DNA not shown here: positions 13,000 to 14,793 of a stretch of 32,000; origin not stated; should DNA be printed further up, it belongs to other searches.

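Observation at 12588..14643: KaiC/GvpD-like double RecA ATPase co-transcribed with a Rab-like GTPase, upstream of a TBP gene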

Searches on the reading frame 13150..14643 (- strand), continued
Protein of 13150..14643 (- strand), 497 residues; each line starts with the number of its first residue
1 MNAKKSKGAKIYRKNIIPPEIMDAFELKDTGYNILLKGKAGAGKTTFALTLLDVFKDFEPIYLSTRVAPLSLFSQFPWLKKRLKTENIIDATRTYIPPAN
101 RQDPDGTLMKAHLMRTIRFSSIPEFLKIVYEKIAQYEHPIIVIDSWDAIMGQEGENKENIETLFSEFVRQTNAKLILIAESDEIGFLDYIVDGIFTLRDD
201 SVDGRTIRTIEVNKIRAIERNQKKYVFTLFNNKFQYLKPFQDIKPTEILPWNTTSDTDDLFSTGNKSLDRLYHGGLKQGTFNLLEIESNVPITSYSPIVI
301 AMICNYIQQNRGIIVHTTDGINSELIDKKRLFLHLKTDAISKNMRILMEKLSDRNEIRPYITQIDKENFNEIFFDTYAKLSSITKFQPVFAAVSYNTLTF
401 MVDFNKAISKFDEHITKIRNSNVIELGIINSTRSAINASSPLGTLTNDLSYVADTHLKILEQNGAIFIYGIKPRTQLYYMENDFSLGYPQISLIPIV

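Call 15: find_encoding_contigs(protein=P0036, flank=6000, max_places=1)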
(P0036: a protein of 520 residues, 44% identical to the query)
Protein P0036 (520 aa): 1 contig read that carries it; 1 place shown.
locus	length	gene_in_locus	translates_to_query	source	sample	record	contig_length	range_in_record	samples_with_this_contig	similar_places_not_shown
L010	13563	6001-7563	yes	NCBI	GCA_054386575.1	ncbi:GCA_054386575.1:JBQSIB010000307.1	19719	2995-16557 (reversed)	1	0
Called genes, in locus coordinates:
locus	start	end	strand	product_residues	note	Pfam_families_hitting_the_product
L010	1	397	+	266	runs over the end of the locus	-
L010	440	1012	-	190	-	PF13404:HTH_AsnC-type, PF13412:HTH_24 (weak)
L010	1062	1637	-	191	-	PF13404:HTH_AsnC-type, PF13412:HTH_24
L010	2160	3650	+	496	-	PF00070:Pyr_redox (faint), PF01266:DAO, PF05834:Lycopene_cycl (faint), PF07992:Pyr_redox_2 (faint), PF04324:Fer2_BFD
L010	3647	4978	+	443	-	PF00070:Pyr_redox (faint), PF00890:FAD_binding_2 (faint), PF01266:DAO (faint), PF03486:HI0933_like (faint), PF07992:Pyr_redox_2, PF12831:FAD_oxidored, PF13450:NAD_binding_8 (faint), PF13738:Pyr_redox_3 (weak)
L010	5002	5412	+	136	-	PF07892:DUF1667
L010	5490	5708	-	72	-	-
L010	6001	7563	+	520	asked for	PF06745:ATPase, PF07088:GvpD_P-loop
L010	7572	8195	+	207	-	PF00025:Arf (faint), PF00071:Ras, PF08477:Roc, PF00071:Ras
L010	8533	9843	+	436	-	PF04670:Gtr1_RagA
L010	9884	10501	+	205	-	PF00352:TBP, PF11858:DUF3378 (faint), PF00352:TBP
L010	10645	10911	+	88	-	PF02150:Zn_ribbon_RPB9 (weak)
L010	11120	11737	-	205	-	PF00352:TBP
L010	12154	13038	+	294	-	-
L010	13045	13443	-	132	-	-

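Call 17: find_related_loci(query=window:13150-14643:-, collection=genome_contigs, flank=8000)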
Query window:13150-14643:- (497 aa) in genome_contigs; peptide patterns used: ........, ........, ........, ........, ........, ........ (x = any residue, [..] = any of these).
104 stretches matched a pattern; 2 encode a relative of the query (tblastn E <= 1e-3); 2 distinct loci.
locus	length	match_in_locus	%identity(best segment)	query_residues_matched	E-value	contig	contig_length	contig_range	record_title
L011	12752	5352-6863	91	1-497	0e+0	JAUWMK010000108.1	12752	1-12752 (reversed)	MAG: Promethearchaeum sp. isolate CSMAG_2396 CSMAG_2396_k141_429523_length_12752_cov_7.0000, whole genome shotgun sequen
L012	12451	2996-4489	91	1-497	0e+0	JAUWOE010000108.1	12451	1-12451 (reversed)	MAG: Promethearchaeum sp. isolate CSMAG_2442 CSMAG_2442_k141_741963_length_12451_cov_12.3137, whole genome shotgun seque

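Call 19: find_related_loci(query=A1, collection=metagenome_contigs, flank=8000)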
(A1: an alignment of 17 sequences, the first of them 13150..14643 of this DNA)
Query A1 (497 aa) in metagenome_contigs; peptide patterns used: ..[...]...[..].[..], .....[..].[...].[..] (x = any residue, [..] = any of these).
600 stretches matched a pattern (row limit reached: there are more); 48 encode a relative of the query (tblastn E <= 1e-3); 48 distinct loci.
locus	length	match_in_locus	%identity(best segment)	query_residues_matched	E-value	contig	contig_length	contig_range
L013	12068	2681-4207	29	16-496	5e-57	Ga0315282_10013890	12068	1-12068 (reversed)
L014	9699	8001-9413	31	12-497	1e-56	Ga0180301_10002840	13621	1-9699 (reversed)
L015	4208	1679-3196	29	14-497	5e-55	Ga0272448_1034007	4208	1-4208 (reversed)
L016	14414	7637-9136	28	17-497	2e-52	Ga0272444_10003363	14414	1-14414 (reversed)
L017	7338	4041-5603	27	1-497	1e-46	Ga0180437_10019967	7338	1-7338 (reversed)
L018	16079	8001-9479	27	17-497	6e-45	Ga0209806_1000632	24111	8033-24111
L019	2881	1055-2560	26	8-497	7e-45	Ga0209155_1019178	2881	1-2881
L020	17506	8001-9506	26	8-497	3e-44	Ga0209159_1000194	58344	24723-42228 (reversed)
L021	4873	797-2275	27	17-497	5e-44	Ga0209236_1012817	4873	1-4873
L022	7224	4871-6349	26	17-497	2e-42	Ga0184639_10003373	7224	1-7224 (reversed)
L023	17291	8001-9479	25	17-497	1e-41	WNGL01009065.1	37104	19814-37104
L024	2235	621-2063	25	17-481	1e-41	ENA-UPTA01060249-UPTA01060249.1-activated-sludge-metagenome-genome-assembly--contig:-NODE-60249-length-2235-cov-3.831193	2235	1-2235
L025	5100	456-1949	25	13-497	1e-38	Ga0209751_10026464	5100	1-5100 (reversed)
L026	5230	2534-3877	27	15-480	4e-37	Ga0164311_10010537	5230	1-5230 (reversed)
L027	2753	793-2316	25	18-497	6e-37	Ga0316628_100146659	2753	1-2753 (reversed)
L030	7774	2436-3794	23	6-422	6e-34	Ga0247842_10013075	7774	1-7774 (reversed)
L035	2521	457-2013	23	3-497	9e-30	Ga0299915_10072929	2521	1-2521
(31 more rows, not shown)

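Call 32: list_cluster_members(proteins=[window:13150-14643:-, window:12588-13121:-, window:11808-12521:-, window:7030-7707:-, window:10383-11798:+])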
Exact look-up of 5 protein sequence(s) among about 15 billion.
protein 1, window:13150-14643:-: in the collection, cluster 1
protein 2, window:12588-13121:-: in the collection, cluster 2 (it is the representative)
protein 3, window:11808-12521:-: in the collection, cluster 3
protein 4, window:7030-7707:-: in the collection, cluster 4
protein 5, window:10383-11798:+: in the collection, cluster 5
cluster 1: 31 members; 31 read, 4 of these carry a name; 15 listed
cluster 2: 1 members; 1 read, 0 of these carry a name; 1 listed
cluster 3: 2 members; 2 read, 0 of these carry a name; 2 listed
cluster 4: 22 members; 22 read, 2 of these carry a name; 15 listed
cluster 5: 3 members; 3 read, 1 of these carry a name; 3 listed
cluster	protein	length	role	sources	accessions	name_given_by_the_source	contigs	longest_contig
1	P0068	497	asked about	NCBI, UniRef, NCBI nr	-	-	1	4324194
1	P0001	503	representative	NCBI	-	-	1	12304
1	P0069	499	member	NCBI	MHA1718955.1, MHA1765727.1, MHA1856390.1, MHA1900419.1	MAG: RAD55 family ATPase [Promethearchaeota archaeon]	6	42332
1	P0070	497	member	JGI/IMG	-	KaiC/GvpD/RAD55 family RecA-like ATPase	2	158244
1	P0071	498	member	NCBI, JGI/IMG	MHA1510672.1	MAG: RAD55 family ATPase [Promethearchaeota archaeon]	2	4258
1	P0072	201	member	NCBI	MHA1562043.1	MAG: hypothetical protein ACTSPA_07940, partial [Promethearchaeota archaeon]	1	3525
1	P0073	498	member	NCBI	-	-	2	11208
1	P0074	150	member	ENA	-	-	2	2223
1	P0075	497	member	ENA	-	-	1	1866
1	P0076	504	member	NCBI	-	-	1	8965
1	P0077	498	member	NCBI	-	-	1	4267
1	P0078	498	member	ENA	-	-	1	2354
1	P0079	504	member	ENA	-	-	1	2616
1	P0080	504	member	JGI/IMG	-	-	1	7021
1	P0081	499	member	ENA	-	-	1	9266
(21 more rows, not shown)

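Call 33: search_solved_structures(query=window:13150-14643:-, max_evalue=1, show_alignments=3)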
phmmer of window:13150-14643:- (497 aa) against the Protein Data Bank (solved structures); distinct sequences matched with E-value up to 1: 20.
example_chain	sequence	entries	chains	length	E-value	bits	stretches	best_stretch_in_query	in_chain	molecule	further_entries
5jwo_A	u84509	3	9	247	0.0039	19.3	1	31-232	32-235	Circadian clock protein kinase KaiC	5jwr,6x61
5jwq_A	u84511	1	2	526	0.0061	18.7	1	31-234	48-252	Circadian clock protein kinase KaiC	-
7dy1_A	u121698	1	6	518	0.0065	18.6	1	31-234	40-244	Circadian clock protein kinase KaiC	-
4o0m_A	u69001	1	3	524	0.0066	18.6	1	31-234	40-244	Circadian clock protein kinase KaiC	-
2dr3_A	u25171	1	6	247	0.019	17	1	34-231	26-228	UPF0273 protein PH0284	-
8jon_A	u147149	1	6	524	0.026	16.6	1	29-232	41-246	Circadian clock oscillator protein KaiC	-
8zn7_D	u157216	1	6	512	0.04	16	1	31-230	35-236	KaiC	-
8zn6_F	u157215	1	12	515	0.044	15.8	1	31-234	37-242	KaiC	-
8zn5_B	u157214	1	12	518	0.094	14.8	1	32-232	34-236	KaiC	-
4wia_A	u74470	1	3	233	0.11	14.5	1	123-179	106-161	Putative flagella-related protein H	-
2ki2_A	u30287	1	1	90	0.24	13.4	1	157-221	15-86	Ss-DNA binding protein 12RNP2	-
2w0m_A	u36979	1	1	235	0.27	13.3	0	31-234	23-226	SSO2452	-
26qx_A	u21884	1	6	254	0.33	13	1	31-232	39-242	Circadian clock oscillator protein KaiC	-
4tl6_A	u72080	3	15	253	0.33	13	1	31-232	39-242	Circadian clock protein kinase KaiC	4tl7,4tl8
4tl9_A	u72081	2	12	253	0.46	12.5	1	31-232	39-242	Circadian clock protein kinase KaiC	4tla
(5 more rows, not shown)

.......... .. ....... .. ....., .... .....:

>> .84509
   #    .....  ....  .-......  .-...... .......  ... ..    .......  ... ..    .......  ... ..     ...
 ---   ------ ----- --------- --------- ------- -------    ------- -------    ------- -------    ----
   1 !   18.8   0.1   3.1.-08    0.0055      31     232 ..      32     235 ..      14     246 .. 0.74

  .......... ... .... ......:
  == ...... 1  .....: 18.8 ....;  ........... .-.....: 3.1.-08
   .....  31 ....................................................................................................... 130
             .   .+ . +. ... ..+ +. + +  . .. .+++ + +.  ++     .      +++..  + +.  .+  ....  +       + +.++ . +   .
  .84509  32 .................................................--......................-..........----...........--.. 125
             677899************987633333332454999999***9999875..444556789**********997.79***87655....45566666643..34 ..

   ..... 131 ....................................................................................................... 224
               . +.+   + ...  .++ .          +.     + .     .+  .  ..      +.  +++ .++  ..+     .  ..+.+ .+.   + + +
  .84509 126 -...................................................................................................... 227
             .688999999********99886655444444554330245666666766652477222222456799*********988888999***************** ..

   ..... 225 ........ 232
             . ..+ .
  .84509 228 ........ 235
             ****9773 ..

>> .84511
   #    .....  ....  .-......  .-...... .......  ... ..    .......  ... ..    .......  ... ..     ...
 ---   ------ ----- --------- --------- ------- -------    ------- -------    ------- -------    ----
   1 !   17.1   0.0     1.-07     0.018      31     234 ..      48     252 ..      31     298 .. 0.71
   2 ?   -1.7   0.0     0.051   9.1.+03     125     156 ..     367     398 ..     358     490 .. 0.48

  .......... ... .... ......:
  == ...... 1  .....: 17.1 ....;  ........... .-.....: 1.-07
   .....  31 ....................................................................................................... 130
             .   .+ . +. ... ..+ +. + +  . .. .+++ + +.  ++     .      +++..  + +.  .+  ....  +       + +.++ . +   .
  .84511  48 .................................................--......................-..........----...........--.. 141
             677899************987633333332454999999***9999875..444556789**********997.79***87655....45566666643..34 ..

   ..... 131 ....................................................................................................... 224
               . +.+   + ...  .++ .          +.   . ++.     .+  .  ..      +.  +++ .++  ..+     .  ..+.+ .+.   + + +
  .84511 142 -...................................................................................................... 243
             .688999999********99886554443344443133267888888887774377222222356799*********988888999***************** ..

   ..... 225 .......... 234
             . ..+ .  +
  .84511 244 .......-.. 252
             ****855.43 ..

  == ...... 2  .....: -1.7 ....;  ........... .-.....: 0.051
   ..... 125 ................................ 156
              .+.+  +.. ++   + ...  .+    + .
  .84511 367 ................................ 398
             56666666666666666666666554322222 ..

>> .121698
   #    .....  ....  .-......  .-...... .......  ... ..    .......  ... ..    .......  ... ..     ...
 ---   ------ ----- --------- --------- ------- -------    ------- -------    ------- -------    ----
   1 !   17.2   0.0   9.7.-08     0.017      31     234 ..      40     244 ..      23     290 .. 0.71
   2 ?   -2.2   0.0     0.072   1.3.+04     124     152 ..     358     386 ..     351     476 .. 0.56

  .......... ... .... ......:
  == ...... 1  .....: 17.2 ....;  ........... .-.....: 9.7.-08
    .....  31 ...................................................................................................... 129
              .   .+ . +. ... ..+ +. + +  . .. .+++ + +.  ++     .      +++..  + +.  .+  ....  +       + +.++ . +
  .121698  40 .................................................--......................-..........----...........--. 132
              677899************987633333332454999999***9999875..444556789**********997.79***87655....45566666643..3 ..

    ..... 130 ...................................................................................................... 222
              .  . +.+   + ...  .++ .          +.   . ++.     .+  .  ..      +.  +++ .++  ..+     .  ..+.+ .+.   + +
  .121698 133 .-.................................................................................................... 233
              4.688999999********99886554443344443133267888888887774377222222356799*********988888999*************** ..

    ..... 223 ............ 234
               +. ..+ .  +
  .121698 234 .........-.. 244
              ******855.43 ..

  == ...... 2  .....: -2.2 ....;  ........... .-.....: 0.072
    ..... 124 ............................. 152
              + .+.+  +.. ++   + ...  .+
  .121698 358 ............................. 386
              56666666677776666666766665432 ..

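Call 42: search_protein_families(library=pfam, proteins=[L001:8144-9430:+, L001:2656-4167:-, L001:11765-12193:-, L001:9427-11319:-, L002:7563-8459:+, L002:8462-10588:-], max_evalue=0.05)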
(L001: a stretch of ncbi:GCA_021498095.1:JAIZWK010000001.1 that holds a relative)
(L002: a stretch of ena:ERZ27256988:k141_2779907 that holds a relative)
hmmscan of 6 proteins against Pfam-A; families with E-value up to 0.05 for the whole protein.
L001:8144-9430:+ (428 aa): 6 families
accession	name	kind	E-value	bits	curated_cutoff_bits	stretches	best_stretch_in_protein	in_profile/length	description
PF04670.18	Gtr1_RagA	-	1.3e-17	64.4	22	1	130-344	1-212/232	Gtr1/RagA G protein conserved region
PF08477.19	Roc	-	6.7e-05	23.5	27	1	130-258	1-119/119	Ras of Complex, Roc, domain of DAPkinase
PF00025.27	Arf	-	7.4e-05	22.7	22.3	1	118-268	4-136/174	ADP-ribosylation factor family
PF00071.28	Ras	-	0.00048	20.2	21.6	1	130-261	1-118/162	Ras family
PF01926.29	MMR_HSR1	-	0.00074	20.1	21.9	1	131-239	2-97/113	50S ribosome-binding GTPase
PF03193.22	RsgA_GTPase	-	0.028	14.7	30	0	85-145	68-123/174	RsgA GTPase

L001:2656-4167:- (503 aa): 5 families
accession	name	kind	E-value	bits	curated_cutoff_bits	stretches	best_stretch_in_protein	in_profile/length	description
PF04670.18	Gtr1_RagA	-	1.8e-16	60.7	22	1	4-172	1-172/232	Gtr1/RagA G protein conserved region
PF00025.27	Arf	-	7.1e-07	29.3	22.3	1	4-139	16-144/174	ADP-ribosylation factor family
PF01926.29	MMR_HSR1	-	7.7e-05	23.2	21.9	1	4-97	1-96/113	50S ribosome-binding GTPase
PF08477.19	Roc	-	0.00014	22.5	27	1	4-99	1-101/119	Ras of Complex, Roc, domain of DAPkinase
PF00071.28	Ras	-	0.00019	21.5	21.6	1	4-148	1-128/162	Ras family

L001:11765-12193:- (142 aa): 1 family
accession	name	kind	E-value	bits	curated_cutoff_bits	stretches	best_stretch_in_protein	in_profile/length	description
PF11380.13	Stealth_CR2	-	0.015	15.9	39.4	1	44-109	13-78/108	Stealth protein CR2, conserved region 2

L001:9427-11319:- (630 aa): 1 family
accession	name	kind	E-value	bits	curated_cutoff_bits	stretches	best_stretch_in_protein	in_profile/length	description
PF04859.17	DUF641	-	0.0077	17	27.6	1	421-472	77-127/127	Plant protein of unknown function (DUF641)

L002:7563-8459:+ (298 aa): 1 family
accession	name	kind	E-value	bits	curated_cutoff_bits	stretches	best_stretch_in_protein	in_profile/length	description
PF24722.1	DUF7674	-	0.013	16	27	0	116-159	21-62/111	Domain of unknown function (DUF7674)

L002:8462-10588:- (708 aa): 2 families
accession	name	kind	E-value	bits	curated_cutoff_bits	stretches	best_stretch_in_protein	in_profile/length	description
PF25199.1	nSTAND_NTPase5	-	0.0067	16.7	34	1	44-80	19-55/145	Novel STAND NTPase 5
PF10923.14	BrxC_BrxD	-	0.038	13.3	22.2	0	195-280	186-275/414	BREX system ATP-binding protein BrxC/D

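Call 55: predict_structure(alignment_id=A3)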
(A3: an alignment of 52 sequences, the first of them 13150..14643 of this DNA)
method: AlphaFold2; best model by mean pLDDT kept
length: 497 residues; sequences in the alignment: 52
mean_pLDDT: 87.2   pTM: 0.85
mean pLDDT of the five models: 87.2, 86.9, 86.5, 86.0, 85.6
residues with pLDDT >= 90: 309; 70-90: 126; 50-70: 50; < 50: 12
segments of 3 or more residues with pLDDT < 50: 1-12
pLDDT, mean of each block of 10 residues (from residue 1): 37 73 88 94 95 93 82 90 88 59 60 62 82 90 89 73 88 93 90 96 93 93 94 94 91 94 96 95 95 95 97 93 88 93 93 75 90 96 96 86 84 93 96 63 81 96 96 96 93 94
secondary structure, 60 per line:
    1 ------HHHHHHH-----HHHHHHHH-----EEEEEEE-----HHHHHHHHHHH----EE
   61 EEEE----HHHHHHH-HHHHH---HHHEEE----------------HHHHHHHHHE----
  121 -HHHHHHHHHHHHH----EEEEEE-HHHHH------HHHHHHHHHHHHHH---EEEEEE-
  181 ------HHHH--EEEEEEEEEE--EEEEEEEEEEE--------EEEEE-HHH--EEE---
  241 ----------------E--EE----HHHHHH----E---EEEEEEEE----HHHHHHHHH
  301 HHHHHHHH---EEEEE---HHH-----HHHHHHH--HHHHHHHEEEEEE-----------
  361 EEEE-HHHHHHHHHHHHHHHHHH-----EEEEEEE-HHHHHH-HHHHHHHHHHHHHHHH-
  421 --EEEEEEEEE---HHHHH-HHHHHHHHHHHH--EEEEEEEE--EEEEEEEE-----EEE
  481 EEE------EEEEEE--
elements in order: H7-13 H19-26 E32-38 H44-54 E59-64 H69-75 H77-81 E88-90 H107-115 H122-134 E139-144 H146-150 H157-170 E174-179 H187-190 E193-202 E205-215 E224-228 E235-237 H266-271 E280-287 H292-308 E312-316 H328-334 H337-343 E344-349 E361-364 H366-383 E389-395 H397-402 H404-419 E423-431 H435-439 H441-452 E455-462 E465-472 E478-483 E490-495
